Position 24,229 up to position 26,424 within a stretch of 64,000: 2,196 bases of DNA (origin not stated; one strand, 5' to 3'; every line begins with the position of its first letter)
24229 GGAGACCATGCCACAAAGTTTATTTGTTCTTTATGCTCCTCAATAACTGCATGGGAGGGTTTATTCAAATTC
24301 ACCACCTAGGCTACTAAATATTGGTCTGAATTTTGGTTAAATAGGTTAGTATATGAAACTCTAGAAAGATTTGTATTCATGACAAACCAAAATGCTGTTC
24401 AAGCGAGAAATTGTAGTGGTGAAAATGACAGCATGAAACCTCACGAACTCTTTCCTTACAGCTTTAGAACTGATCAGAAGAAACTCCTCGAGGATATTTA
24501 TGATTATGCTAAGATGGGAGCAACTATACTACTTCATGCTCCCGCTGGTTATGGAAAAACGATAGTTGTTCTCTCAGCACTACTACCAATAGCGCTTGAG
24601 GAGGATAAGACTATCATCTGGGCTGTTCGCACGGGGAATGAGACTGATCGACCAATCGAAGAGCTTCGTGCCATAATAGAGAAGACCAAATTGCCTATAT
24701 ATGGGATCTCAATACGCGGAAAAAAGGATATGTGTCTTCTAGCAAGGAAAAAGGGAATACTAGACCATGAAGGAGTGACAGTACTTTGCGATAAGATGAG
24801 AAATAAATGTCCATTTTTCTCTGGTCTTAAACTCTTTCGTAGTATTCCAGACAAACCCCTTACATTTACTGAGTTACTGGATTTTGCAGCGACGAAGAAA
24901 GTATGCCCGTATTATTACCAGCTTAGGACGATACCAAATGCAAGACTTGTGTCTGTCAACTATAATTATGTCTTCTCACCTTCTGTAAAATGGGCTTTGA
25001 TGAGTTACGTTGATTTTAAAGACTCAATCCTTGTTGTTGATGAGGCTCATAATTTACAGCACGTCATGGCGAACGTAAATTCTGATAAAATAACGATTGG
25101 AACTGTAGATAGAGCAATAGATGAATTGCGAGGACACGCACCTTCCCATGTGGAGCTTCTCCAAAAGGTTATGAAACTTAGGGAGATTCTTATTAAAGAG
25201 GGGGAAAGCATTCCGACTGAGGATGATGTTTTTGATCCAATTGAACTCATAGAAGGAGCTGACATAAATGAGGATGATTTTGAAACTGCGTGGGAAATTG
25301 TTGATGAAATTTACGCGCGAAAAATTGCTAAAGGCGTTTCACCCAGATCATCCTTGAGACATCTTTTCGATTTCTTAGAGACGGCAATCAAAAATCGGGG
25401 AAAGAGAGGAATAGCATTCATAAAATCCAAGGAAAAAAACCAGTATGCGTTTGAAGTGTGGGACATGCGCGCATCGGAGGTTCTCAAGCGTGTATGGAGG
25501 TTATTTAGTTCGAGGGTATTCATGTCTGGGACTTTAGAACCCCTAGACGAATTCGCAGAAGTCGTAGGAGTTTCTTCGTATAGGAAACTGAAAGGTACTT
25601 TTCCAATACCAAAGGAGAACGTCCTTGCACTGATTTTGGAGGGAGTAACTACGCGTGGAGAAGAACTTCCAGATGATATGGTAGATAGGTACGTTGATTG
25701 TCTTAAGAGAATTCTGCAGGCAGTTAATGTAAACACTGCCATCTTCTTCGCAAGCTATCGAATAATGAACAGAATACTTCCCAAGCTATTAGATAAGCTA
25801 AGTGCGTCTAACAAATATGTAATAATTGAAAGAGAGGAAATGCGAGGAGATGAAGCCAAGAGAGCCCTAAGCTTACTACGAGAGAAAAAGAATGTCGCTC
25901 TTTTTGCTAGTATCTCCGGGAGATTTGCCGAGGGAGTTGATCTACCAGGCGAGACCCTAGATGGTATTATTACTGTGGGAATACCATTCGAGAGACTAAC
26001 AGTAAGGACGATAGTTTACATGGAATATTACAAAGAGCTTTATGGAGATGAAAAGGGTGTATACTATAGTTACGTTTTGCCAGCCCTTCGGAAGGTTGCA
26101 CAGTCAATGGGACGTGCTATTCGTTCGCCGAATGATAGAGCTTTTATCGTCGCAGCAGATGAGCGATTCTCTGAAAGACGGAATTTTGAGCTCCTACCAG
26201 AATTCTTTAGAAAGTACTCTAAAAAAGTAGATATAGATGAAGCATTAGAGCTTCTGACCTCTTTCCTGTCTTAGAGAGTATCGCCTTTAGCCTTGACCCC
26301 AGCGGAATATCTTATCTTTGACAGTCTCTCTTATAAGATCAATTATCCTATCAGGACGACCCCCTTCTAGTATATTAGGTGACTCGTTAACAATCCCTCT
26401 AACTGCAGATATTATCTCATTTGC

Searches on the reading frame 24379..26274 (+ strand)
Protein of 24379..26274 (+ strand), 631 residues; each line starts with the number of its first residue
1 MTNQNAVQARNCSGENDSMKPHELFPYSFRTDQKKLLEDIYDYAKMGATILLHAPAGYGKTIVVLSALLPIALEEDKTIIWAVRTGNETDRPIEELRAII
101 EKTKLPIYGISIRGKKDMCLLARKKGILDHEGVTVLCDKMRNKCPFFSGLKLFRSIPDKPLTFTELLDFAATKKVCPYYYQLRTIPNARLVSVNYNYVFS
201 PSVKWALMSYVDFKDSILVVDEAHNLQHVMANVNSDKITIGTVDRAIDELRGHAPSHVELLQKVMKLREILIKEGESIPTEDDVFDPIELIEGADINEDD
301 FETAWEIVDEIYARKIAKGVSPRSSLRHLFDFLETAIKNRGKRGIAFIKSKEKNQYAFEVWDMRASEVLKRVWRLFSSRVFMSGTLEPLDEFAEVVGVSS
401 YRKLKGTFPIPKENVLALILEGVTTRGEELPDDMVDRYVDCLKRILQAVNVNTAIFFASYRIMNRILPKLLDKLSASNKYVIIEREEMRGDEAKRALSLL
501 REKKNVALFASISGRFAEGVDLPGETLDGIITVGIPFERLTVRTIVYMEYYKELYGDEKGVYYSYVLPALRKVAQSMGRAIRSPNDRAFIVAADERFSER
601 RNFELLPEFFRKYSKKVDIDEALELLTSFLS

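Call 14: search_protein_families(library=ncbifam, proteins=[window:24379-26274:+], max_evalue=0.00001)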
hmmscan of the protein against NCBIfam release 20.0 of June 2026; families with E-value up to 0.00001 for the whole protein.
window:24379-26274:+ (631 aa): 7 families
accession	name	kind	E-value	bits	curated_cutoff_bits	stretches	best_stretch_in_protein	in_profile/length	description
TIGR00604.1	rad3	subfamily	4.8e-67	227.1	246.95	2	319-616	386-695/706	DNA repair helicase (rad3)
TIGR01407.1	dinG_rel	hypoth_equivalog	3e-25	88.6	547.7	1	307-613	564-870/889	putative DnaQ family exonuclease/DinG family helicase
NF008729.0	PRK11747.1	equivalog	9.3e-25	87.2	598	1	348-601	433-685/703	ATP-dependent DNA helicase DinG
NF053712.1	repair_DEAH_YoaA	equivalog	1.4e-19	70.3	680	1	176-601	178-604/630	DNA repair helicase YoaA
NF005981.0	PRK08074.1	equivalog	1.9e-16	59.3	789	1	378-598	675-896/931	ATP-dependent DNA helicase DinG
TIGR03117.2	cas_csf4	equivalog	1.3e-09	36.8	400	1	217-386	379-543/800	type IV CRISPR-associated DEAD/DEAH-box helicase Csf4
NF005569.0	PRK07246.1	equivalog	8.4e-06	24.3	794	0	514-600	702-787/820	bifunctional DnaQ family exonuclease/ATP-dependent helicase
